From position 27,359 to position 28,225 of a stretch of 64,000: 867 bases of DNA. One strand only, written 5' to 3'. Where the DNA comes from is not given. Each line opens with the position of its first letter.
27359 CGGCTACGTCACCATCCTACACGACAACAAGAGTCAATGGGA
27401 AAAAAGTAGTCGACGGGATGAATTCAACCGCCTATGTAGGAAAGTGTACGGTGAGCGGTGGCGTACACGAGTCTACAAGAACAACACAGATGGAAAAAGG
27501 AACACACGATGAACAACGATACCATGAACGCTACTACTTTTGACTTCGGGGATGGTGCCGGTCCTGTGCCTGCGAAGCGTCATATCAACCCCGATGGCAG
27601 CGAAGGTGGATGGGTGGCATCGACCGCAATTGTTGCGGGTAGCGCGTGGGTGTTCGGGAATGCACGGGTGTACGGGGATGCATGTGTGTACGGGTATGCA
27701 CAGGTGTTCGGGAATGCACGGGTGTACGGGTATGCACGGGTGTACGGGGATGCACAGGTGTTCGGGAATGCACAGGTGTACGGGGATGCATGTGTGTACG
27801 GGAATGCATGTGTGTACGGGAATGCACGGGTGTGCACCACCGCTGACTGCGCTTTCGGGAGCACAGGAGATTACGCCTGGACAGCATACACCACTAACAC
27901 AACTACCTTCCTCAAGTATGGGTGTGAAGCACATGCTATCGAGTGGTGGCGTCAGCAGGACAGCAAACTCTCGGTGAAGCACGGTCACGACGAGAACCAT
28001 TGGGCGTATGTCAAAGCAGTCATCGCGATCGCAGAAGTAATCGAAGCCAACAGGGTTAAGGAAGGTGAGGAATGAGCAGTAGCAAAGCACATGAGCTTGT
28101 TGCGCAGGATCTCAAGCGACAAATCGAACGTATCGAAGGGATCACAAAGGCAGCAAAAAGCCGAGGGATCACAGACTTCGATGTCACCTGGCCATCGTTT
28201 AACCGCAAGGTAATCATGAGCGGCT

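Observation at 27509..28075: Protein built from 10 perfect tandem hexapeptides V[FY]G[NDY]A[RQC], encoded by an 18-bp tandem DNA repeat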

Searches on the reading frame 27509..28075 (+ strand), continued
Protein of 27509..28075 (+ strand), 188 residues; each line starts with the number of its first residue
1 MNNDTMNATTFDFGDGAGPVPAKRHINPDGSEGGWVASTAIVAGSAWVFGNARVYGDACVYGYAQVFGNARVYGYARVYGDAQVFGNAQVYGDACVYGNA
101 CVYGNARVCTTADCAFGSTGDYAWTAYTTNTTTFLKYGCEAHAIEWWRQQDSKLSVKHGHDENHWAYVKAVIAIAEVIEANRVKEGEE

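Call 95: find_encoding_contigs(protein=P0007, flank=8000, max_places=2)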
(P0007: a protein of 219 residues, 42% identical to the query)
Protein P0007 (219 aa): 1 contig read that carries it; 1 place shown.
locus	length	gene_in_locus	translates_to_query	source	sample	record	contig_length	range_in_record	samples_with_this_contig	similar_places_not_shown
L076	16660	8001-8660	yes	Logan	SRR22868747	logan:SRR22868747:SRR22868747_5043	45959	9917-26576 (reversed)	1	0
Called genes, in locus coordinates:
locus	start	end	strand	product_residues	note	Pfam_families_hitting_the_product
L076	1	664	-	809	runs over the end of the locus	PF14700:RPOL_N, PF00940:RNA_pol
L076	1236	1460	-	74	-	-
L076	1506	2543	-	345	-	PF00589:Phage_integrase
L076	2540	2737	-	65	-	-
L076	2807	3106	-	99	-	-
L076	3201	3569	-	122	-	-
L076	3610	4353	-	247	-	-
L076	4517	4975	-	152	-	-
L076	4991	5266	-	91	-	-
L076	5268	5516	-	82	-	-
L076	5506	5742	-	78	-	-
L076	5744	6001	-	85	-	-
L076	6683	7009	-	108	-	-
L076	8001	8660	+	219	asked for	PF18836:B_solenoid_ydck (faint)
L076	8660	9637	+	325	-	-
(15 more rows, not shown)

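Call 96: find_encoding_contigs(protein=P0012, flank=8000, max_places=2)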
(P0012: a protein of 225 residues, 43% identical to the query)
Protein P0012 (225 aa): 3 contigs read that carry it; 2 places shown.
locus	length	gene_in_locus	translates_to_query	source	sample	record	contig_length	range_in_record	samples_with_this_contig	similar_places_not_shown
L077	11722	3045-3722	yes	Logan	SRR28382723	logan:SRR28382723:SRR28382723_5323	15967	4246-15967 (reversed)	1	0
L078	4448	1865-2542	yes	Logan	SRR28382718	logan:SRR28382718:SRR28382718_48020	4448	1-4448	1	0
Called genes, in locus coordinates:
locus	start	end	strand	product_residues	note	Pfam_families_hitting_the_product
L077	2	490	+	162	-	?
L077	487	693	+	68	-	-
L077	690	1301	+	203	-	PF03167:UDG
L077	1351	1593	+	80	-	-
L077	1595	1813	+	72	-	-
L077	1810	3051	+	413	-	PF00149:Metallophos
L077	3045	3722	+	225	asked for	PF18836:B_solenoid_ydck (faint)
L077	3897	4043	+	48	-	-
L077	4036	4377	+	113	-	-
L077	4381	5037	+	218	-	PF11149:DUF2924 (faint)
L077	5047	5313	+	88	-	-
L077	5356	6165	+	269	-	-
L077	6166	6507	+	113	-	-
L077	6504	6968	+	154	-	-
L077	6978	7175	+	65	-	-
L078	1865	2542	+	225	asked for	PF18836:B_solenoid_ydck (faint)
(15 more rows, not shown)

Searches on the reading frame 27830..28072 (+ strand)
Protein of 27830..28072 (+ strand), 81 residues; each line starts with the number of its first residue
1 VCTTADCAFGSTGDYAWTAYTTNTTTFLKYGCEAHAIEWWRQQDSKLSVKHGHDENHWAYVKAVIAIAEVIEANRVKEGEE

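Call 20: find_homologous_proteins(query=window:27830-28072:+, max_evalue=0.01)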
Query seq(81 aa): no candidate shares three 5-residue words with the query. No homologue found.

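Call 35: search_protein_representatives(protein=window:27830-28072:+)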
Query: 81 residues. Proteins with E-value up to 0.001 (for the whole library): 25; up to 1e-10: 4; up to 1e-30: 0. The best 25 are listed.
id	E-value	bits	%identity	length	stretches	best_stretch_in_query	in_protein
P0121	5.7e-16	74.3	46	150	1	3-74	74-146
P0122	2.4e-14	69.1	49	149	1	6-72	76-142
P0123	4.9e-12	61.7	47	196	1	6-73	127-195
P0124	9.5e-12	60.8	44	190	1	7-74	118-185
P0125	3.8e-10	55.7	43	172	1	8-76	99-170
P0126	6.4e-10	55.0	45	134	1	10-73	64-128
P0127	7.7e-10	54.8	43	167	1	9-73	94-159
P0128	3.0e-09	52.9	43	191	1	9-75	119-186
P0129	5.9e-09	51.9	42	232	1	3-68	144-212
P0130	4.4e-08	49.2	44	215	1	10-74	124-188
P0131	1.2e-07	47.8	37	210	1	6-73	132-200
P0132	3.6e-07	46.2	37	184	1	6-73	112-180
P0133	5.0e-07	45.8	38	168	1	8-80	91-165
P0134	5.3e-07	45.7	43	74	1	8-70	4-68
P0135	5.6e-07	45.6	43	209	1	6-70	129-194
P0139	3.7e-05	39.8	40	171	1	8-69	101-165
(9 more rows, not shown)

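Call 44: find_homologous_proteins(query=A2, max_evalue=0.001)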
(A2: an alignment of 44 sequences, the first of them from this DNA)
Query A2 (44 sequences) (78 aa, profile of the alignment): 35 proteins with E <= 0.001 among 225 candidates.
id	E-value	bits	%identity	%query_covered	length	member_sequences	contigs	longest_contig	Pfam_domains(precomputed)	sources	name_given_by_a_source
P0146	2.0e-13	68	36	36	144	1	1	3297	PF18836.8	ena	-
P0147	1.2e-12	65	24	37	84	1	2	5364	-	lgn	-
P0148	1.9e-12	65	28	69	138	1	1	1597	-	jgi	jgi:hypothetical protein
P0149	3.0e-12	64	21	54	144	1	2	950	-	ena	-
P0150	5.1e-12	63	31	21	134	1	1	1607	-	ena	-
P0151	7.1e-12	63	55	14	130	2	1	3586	-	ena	-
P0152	8.3e-12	63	23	33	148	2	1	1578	-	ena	-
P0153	9.1e-12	63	27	28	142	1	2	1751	-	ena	-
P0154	1.6e-11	62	34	37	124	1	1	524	-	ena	-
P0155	2.9e-11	61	28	73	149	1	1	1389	-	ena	-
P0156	6.6e-11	60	31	62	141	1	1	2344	PF18836.8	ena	-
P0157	1.2e-10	59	40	19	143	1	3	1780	PF18836.8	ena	-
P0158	2.3e-10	58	22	63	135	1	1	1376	-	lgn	-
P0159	3.0e-10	58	17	37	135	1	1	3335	PF18836.8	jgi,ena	jgi:hypothetical protein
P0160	3.9e-10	57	17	38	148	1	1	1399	-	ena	-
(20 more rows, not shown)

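Call 79: search_protein_families(library=pfam, alignment_id=A2, max_evalue=1)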
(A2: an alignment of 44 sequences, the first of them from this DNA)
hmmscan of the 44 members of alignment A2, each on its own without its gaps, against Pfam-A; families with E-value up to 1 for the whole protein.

A. member 1, seq(78 aa): 2 families
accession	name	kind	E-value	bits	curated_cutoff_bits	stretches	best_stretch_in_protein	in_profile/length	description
PF16473.11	Rv2179c-like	-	0.028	14.5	27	1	8-69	29-92/177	3'-5' exoribonuclease Rv2179c-like domain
PF00388.25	PI-PLC-X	-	0.19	11.8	23.1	1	20-55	31-66/144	Phosphatidylinositol-specific phospholipase C, X domain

B. families by the number of members that match (of 44 scanned): 22 families
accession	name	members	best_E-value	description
PF23125.1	Xre-MbcA-ParS_M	2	0.092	Antitoxin Xre/MbcA/ParS-like, middle domain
PF20126.4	TumE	1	0.015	Toxin TumE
PF01369.25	Sec7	1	0.021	Sec7 domain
PF16473.11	Rv2179c-like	1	0.028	3'-5' exoribonuclease Rv2179c-like domain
PF06115.17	DUF956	1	0.039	Domain of unknown function (DUF956)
PF03836.20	RasGAP_C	1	0.046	RasGAP C-terminus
PF07852.16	DUF1642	1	0.052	Protein of unknown function (DUF1642)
PF13411.12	MerR_1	1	0.058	MerR HTH family regulatory protein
PF20603.3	Bact_hydrolase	1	0.063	Bacterial hydrolase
PF12661.13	hEGF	1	0.067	Human growth factor-like EGF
PF23078.2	HTH_CHD6-9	1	0.076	Chromodomain-helicase-DNA-binding protein 6-9, tri-helical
PF22301.2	AUDH_beta_propeller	1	0.087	Aldos-2-ulose dehydratase, beta-propeller domain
PF25409.1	PH_33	1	0.11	Fungal PH-like domain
PF11046.13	HycA_repressor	1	0.13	Transcriptional repressor of hyc and hyp operons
PF16708.10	LppA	1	0.13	Lipoprotein confined to pathogenic Mycobacterium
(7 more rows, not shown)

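Call 87: find_related_loci(query=A4, collection=viral_contigs, flank=5000)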
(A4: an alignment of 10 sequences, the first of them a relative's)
Query A4 (196 aa) in viral_contigs; peptide patterns used: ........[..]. (x = any residue, [..] = any of these).
11 stretches matched a pattern; 5 encode a relative of the query (tblastn E <= 1e-3); 5 distinct loci.
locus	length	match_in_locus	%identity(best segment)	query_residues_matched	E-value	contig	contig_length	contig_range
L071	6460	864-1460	49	1-194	2e-45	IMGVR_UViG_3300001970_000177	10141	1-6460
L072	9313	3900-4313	38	3-165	2e-15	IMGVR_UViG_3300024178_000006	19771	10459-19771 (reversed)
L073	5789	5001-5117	38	140-175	3e-4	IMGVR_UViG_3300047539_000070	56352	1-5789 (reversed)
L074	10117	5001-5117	38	140-175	3e-4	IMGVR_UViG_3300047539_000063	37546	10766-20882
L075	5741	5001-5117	38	140-175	3e-4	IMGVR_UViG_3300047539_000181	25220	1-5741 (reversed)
